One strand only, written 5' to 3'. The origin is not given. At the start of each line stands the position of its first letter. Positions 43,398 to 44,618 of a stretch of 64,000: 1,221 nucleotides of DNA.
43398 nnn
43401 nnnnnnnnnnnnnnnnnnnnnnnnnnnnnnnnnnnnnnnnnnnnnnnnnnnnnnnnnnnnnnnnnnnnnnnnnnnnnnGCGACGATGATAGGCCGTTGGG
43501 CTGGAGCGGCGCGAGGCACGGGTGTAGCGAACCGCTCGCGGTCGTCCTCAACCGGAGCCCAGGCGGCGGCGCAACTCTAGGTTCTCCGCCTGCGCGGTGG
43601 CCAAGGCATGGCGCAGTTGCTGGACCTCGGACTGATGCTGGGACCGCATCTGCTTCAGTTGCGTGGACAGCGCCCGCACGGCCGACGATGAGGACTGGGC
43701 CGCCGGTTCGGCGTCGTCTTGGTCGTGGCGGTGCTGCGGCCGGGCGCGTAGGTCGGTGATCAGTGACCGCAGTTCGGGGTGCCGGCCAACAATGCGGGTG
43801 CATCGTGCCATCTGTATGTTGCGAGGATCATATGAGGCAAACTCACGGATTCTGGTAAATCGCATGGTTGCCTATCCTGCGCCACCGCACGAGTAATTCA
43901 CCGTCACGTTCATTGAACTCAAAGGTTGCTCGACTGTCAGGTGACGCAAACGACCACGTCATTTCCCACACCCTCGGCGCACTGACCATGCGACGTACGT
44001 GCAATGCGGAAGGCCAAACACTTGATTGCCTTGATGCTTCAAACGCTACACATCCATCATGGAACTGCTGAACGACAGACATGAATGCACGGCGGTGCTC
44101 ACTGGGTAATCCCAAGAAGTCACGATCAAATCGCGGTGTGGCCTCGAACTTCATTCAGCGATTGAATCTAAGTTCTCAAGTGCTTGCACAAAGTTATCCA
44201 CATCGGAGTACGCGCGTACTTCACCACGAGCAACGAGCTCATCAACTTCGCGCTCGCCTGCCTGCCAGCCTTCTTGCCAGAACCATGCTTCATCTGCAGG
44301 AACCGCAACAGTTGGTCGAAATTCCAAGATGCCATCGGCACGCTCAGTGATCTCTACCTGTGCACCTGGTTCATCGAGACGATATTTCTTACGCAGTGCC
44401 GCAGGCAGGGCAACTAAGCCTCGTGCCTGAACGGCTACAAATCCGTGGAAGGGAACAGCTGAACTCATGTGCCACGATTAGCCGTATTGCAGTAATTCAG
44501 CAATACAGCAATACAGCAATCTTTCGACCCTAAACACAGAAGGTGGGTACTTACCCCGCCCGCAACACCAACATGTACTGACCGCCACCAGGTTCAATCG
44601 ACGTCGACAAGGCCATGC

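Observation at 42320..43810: Abrupt ~1.5-kb high-GC insert carrying an ArsR/SmtB-CDF metal efflux cassette and a truncated gene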

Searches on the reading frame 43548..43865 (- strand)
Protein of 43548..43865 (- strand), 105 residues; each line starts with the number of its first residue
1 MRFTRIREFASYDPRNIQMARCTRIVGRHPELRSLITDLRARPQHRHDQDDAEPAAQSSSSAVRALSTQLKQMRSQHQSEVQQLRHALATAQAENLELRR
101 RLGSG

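Call 5: search_protein_families(library=pfam, proteins=[window:43548-43865:-], max_evalue=0.01)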
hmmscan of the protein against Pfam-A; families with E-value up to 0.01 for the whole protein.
window:43548-43865:- (105 aa): 2 families
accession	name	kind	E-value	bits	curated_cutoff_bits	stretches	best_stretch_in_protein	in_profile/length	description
PF04859.17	DUF641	-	0.0021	18.9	27.6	1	12-101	34-127/127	Plant protein of unknown function (DUF641)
PF19042.5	CBP110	-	0.0026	16.4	27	1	17-98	510-591/986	Nuclear cap binding complex subunit CBP110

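Call 6: search_protein_families(library=ncbifam, proteins=[window:43548-43865:-], max_evalue=0.01)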
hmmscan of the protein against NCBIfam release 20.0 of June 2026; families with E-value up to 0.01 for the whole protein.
window:43548-43865:- (105 aa): 0 families

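Call 21: search_protein_families(library=pfam, proteins=[window:43548-43865:-, window:43548-43811:-], max_evalue=10)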
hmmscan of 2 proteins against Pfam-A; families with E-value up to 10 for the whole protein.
window:43548-43865:- (105 aa): 9 families
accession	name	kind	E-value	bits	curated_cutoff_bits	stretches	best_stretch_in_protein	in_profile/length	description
PF04859.17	DUF641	-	0.0021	18.9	27.6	1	12-101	34-127/127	Plant protein of unknown function (DUF641)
PF19042.5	CBP110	-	0.0026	16.4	27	1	17-98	510-591/986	Nuclear cap binding complex subunit CBP110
PF09789.14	CC149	-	0.019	14.7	30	1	37-100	40-103/316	Coiled-coil domain-containing protein 149-A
PF15294.11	Leu_zip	-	0.025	14.6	28.2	1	23-102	157-235/275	Leucine zipper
PF19491.4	DUF6026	-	0.06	13.7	26.6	1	69-94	24-49/51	Family of unknown function (DUF6026)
PF04201.20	TPD52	-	0.064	14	25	1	69-103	8-42/108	Tumour protein D52 family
PF16526.10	CLZ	-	0.1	13.4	26.7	1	44-89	21-66/71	C-terminal leucine zipper domain of cyclic nucleotide-gated channels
PF04891.17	NifQ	-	0.11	13.4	27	1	25-97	19-92/159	NifQ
PF15186.11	TEX13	-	0.18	12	27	1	50-95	87-132/150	Testis-expressed sequence 13 protein family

window:43548-43811:- (87 aa): 11 families
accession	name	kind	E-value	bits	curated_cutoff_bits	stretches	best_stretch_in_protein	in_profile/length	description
PF19042.5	CBP110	-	0.0069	14.9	27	1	5-80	516-591/986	Nuclear cap binding complex subunit CBP110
PF04859.17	DUF641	-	0.0094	16.7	27.6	1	37-83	81-127/127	Plant protein of unknown function (DUF641)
PF15294.11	Leu_zip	-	0.016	15.2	28.2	1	7-84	159-235/275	Leucine zipper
PF09789.14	CC149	-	0.021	14.5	30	1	19-82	40-103/316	Coiled-coil domain-containing protein 149-A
PF19491.4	DUF6026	-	0.041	14.2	26.6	1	51-76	24-49/51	Family of unknown function (DUF6026)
PF04201.20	TPD52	-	0.043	14.5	25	1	51-85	8-42/108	Tumour protein D52 family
PF16526.10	CLZ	-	0.075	13.9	26.7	1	26-71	21-66/71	C-terminal leucine zipper domain of cyclic nucleotide-gated channels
PF14963.11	Get2_like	-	0.088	13.3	25.2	1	3-76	21-95/270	Get2-like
PF04891.17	NifQ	-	0.12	13.2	27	1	12-80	25-93/159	NifQ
PF15186.11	TEX13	-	0.12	12.5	27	1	31-77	86-132/150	Testis-expressed sequence 13 protein family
PF19697.4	Atg11_middle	-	0.19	12.4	26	1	56-81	44-69/79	Atg11 middle domain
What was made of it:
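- On DUF6262 (Pfam PF19776) / TnpC-like: The fragment alone gives no hit even at E <= 10 (call 21).
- Checked: The 'DUF6262-like fragment' does not hit Pfam DUF6262 by itself (calls 5, 21).
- Tried and rejected: Pfam on the tnpC fragment alone gave only spurious coiled-coil hits (calls 5, 21).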

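Call 22: find_homologous_proteins(query=window:43548-43865:-, max_evalue=0.01)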
Query window:43548-43865:- (105 aa): 8 proteins with E <= 0.01 among 14 candidates.
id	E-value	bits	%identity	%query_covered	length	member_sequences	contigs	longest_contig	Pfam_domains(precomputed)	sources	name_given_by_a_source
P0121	4.8e-59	214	100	100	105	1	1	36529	-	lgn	-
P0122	1.4e-45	171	100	83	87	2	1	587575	-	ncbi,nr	ncbi:MAG: hypothetical protein PHN51_01330 [Candidatus Nanopelagicales bacterium]|nr:hypothetical pr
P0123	6.0e-20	89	57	90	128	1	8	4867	PF19776.6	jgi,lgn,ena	-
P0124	8.1e-20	89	68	78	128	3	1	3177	PF28121.1,PF19776.6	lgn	-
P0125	4.3e-15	74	57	79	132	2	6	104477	PF19776.6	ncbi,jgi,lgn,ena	ncbi:MAG: DUF6262 family protein [Actinomycetes bacterium]|jgi:hypothetical protein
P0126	4.1e-12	64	55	70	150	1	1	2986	PF19776.6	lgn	-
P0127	1.3e-10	59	53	70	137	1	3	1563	PF19776.6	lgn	-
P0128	1.5e-8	53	49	70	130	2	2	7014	PF19776.6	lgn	-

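Call 24: find_encoding_contigs(protein=P0125, flank=10000, max_places=5)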
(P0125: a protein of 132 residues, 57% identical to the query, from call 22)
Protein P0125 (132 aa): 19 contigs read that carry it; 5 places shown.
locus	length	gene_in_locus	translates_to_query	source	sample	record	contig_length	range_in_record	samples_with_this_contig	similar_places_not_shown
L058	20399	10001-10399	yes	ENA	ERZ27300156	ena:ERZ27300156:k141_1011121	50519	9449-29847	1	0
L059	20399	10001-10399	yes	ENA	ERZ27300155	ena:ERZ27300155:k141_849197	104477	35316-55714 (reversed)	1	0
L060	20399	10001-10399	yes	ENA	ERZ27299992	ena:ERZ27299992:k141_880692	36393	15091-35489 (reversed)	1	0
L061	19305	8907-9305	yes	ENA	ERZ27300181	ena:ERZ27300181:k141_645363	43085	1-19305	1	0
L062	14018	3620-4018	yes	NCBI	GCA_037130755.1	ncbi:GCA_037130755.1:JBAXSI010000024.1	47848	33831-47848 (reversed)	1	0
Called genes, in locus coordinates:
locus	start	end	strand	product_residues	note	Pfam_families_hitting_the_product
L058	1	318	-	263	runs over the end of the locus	PF00005:ABC_tran, PF02463:SMC_N, PF13304:AAA_21 (faint)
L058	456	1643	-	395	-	PF13407:Peripla_BP_4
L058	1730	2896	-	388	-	PF01261:AP_endonuc_2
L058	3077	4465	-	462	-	PF00370:FGGY_N, PF02782:FGGY_C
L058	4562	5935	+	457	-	PF01512:Complex1_51K, PF10531:SLBB, PF10589:NADH_4Fe-4S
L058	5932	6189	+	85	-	PF13459:Fer4_15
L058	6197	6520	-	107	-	PF07510:GmrSD_C (weak)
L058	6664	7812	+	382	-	PF02899:Phage_int_SAM_1, PF00589:Phage_integrase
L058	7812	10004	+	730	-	PF00589:Phage_integrase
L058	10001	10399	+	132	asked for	PF19776:DUF6262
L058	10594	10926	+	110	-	PF07045:DUF1330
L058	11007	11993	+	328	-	PF01073:3Beta_HSD, PF01370:Epimerase, PF05368:NmrA (weak), PF07993:NAD_binding_4, PF13460:NAD_binding_10, PF16363:GDP_Man_Dehyd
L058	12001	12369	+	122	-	PF01638:HxlR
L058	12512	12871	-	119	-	-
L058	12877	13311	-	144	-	PF05025:RbsD_FucU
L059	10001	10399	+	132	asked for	PF19776:DUF6262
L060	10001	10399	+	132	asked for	PF19776:DUF6262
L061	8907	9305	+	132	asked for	PF19776:DUF6262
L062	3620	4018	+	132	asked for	PF19776:DUF6262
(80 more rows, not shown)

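Call 25: find_encoding_contigs(protein=P0124, flank=10000, max_places=5)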
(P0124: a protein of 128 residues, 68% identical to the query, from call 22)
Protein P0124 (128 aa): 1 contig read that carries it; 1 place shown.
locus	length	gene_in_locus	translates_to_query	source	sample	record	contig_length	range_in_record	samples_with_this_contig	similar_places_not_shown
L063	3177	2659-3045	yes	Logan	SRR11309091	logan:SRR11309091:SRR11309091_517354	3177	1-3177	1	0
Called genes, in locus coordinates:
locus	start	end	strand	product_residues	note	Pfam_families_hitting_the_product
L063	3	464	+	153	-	?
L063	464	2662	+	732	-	PF00589:Phage_integrase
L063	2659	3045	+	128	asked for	PF19776:DUF6262, PF28121:VPA1267 (weak)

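Call 26: find_encoding_contigs(protein=P0123, flank=10000, max_places=8)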
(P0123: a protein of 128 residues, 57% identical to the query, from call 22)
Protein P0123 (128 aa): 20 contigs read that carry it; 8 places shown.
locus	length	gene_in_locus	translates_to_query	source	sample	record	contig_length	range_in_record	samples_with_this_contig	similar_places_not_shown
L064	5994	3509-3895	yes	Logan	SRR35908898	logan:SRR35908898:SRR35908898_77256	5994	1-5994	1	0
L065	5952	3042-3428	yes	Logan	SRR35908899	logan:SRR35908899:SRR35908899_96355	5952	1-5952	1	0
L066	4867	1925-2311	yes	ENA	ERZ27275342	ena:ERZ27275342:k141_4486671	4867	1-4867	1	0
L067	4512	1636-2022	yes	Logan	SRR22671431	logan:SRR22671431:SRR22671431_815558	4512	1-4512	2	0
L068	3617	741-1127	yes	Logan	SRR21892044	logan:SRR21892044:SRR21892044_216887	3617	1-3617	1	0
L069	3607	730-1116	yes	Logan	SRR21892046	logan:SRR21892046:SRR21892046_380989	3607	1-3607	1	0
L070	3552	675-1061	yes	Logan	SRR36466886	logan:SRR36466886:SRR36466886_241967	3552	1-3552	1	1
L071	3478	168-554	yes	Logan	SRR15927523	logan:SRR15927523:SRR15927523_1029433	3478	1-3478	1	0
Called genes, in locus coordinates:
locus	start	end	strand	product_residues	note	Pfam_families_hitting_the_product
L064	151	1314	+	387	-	PF02899:Phage_int_SAM_1, PF00589:Phage_integrase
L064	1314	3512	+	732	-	PF00589:Phage_integrase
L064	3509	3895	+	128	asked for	PF19776:DUF6262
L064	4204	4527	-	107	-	PF01638:HxlR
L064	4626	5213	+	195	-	-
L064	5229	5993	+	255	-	?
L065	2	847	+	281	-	?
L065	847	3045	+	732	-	PF00589:Phage_integrase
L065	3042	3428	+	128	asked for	PF19776:DUF6262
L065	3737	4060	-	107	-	PF01638:HxlR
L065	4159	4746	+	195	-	-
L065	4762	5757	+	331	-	PF08240:ADH_N, PF00107:ADH_zinc_N, PF13602:ADH_zinc_N_2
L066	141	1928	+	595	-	PF00589:Phage_integrase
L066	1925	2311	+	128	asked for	PF19776:DUF6262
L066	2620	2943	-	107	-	PF01638:HxlR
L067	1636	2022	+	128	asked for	PF19776:DUF6262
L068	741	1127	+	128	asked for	PF19776:DUF6262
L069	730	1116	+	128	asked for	PF19776:DUF6262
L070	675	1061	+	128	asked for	PF19776:DUF6262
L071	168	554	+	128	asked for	PF19776:DUF6262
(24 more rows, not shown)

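Call 53: search_protein_families(library=pfam, proteins=[P0136, P0123, L064:151-1314:+, L064:1314-3512:+], max_evalue=0.001)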
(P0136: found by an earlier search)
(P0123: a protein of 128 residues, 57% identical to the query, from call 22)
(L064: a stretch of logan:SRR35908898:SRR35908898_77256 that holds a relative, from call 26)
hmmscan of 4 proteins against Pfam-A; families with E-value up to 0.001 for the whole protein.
P0136 (130 aa): 1 family
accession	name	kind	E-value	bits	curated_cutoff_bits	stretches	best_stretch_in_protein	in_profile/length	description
PF19776.5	DUF6262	-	1.2e-10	42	29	1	4-104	3-102/110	Family of unknown function (DUF6262)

P0123 (128 aa): 2 families
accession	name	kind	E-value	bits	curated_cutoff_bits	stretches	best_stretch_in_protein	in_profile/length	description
PF19776.5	DUF6262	-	8e-14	52.2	29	1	4-101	3-101/110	Family of unknown function (DUF6262)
PF15665.10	FAM184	-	0.00074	19.7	32.7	1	58-120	70-132/211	Family with sequence similarity 184, A and B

L064:151-1314:+ (387 aa): 2 families
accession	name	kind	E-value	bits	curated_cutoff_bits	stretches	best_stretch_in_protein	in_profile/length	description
PF00589.27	Phage_integrase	-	9.6e-20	71.5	27.1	1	171-368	3-170/172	Phage integrase family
PF02899.23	Phage_int_SAM_1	-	2.6e-08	34.5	22.3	1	29-117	2-78/83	Phage integrase, N-terminal SAM-like domain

L064:1314-3512:+ (732 aa): 1 family
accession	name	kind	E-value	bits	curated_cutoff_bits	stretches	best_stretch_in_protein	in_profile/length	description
PF00589.27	Phage_integrase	-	1.3e-15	58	27.1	1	377-573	12-166/172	Phage integrase family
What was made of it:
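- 43548..43784 (-): Remnant of a DUF6262/TnpC-like gene: residues 53-130 of a 130-aa protein plus the stop. The N-terminal 52 residues are missing. P0136 passes Pfam DUF6262 (call 53).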

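Call 54: search_protein_families(library=ncbifam, proteins=[P0136, L064:151-1314:+, L064:1314-3512:+], max_evalue=0.001)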
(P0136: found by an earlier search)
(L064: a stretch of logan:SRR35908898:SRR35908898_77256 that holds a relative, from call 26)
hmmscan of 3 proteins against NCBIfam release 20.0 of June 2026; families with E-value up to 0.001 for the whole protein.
P0136 (130 aa): 0 families

L064:151-1314:+ (387 aa): 7 families
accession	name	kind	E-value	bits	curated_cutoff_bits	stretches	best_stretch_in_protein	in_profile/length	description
NF040815.2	recomb_XerA_Arch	equivalog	2.8e-21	76.3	220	1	29-369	1-257/263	site-specific tyrosine recombinase/integron integrase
NF001399.0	PRK00283.1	subfamily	5.3e-21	75.1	279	1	140-369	80-286/300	tyrosine recombinase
TIGR02224.1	recomb_XerC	equivalog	7.1e-21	74.9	335.15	1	135-369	68-280/295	tyrosine recombinase XerC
TIGR02225.1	recomb_XerD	equivalog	5.9e-20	71.8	329.6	1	31-369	3-277/290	site-specific tyrosine recombinase XerD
TIGR02249.1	integrase_gron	subfamily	1.6e-10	40.9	265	1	302-372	238-306/315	integron integrase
NF003462.0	PRK05084.1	equivalog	1.6e-09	37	267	1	321-376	300-354/360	tyrosine recombinase XerS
NF011946.0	PRK15417.1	equivalog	1.8e-05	24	435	1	322-367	272-316/337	integron integrase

L064:1314-3512:+ (732 aa): 7 families
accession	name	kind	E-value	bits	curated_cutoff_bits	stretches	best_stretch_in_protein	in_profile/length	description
NF040815.2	recomb_XerA_Arch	equivalog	9.5e-11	41.8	220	1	490-582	181-261/263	site-specific tyrosine recombinase/integron integrase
TIGR02224.1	recomb_XerC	equivalog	1.2e-08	34.7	335.15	1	535-574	237-276/295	tyrosine recombinase XerC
TIGR02225.1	recomb_XerD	equivalog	1.8e-07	30.8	329.6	1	457-574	170-273/290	site-specific tyrosine recombinase XerD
NF001399.0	PRK00283.1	subfamily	5.5e-07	29.1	279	1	381-575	121-283/300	tyrosine recombinase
NF003462.0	PRK05084.1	equivalog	5.5e-06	25.3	267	1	535-582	304-351/360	tyrosine recombinase XerS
NF002331.0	PRK01287.1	subfamily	3.2e-05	23.1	371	0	536-573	273-310/365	site-specific tyrosine recombinase XerC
TIGR02249.1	integrase_gron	subfamily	9.8e-05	21.8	265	1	536-579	261-304/315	integron integrase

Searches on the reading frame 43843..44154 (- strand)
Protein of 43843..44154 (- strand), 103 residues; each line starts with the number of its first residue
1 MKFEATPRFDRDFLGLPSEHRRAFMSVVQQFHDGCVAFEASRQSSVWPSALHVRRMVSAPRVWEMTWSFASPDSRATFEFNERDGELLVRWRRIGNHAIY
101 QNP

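Call 5: search_protein_families(library=pfam, proteins=[window:43843-44154:-], max_evalue=0.01)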
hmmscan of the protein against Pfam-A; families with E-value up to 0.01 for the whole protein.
window:43843-44154:- (103 aa): 0 families

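Call 6: search_protein_families(library=ncbifam, proteins=[window:43843-44154:-], max_evalue=0.01)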
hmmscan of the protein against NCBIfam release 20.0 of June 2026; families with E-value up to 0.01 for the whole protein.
window:43843-44154:- (103 aa): 0 families

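Call 33: find_related_loci(query=window:43843-44154:-, collection=metagenome_contigs, flank=6000)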
Query window:43843-44154:- (103 aa) in metagenome_contigs; peptide patterns used: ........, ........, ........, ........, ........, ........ (x = any residue, [..] = any of these).
126 stretches matched a pattern; 3 encode a relative of the query (tblastn E <= 1e-3); 3 distinct loci.
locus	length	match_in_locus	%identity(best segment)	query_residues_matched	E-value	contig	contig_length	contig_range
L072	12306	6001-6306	49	1-103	6e-28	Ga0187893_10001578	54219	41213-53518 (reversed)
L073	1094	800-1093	50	1-91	3e-28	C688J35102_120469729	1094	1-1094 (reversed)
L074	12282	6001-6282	43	4-103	4e-16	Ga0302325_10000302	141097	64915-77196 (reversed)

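Call 53: search_protein_families(library=pfam, proteins=[P0136], max_evalue=0.001)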
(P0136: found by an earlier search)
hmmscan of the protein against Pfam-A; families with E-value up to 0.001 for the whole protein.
P0136 (130 aa): 1 family
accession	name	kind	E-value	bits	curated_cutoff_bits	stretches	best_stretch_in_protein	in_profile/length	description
PF19776.5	DUF6262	-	1.2e-10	42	29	1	4-104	3-102/110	Family of unknown function (DUF6262)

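Call 54: search_protein_families(library=ncbifam, proteins=[P0136], max_evalue=0.001)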
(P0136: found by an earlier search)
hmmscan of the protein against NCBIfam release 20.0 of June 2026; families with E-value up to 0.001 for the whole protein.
P0136 (130 aa): 0 families

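Call 66: search_protein_families(library=padloc, proteins=[window:43843-44154:-], max_evalue=0.01)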
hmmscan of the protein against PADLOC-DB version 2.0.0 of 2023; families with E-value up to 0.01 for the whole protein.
window:43843-44154:- (103 aa): 0 families

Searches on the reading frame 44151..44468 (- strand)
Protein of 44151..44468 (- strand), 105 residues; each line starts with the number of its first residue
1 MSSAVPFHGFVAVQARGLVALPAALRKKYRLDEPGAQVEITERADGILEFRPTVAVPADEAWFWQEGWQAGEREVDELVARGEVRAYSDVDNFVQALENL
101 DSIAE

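Call 5: search_protein_families(library=pfam, proteins=[window:44151-44468:-], max_evalue=0.01)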
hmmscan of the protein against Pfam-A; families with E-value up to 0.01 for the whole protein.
window:44151-44468:- (105 aa): 0 families

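Call 6: search_protein_families(library=ncbifam, proteins=[window:44151-44468:-], max_evalue=0.01)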
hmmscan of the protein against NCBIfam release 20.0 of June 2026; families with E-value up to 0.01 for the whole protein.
window:44151-44468:- (105 aa): 1 family
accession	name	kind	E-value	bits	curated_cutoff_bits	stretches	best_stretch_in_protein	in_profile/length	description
TIGR01439.1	lp_hng_hel_AbrB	domain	0.0037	17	28.3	1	12-53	3-43/44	transcriptional regulator, AbrB family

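Call 53: search_protein_families(library=pfam, proteins=[P0136], max_evalue=0.001)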
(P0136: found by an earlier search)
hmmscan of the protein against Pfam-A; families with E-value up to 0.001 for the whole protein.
P0136 (130 aa): 1 family
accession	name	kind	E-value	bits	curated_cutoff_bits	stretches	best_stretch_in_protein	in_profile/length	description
PF19776.5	DUF6262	-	1.2e-10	42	29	1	4-104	3-102/110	Family of unknown function (DUF6262)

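Call 54: search_protein_families(library=ncbifam, proteins=[P0136], max_evalue=0.001)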
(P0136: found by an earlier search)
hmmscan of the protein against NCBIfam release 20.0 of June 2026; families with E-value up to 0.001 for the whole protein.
P0136 (130 aa): 0 families

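Call 66: search_protein_families(library=padloc, proteins=[window:44151-44468:-], max_evalue=0.01)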
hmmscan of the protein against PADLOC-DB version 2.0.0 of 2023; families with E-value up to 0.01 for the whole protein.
window:44151-44468:- (105 aa): 0 families
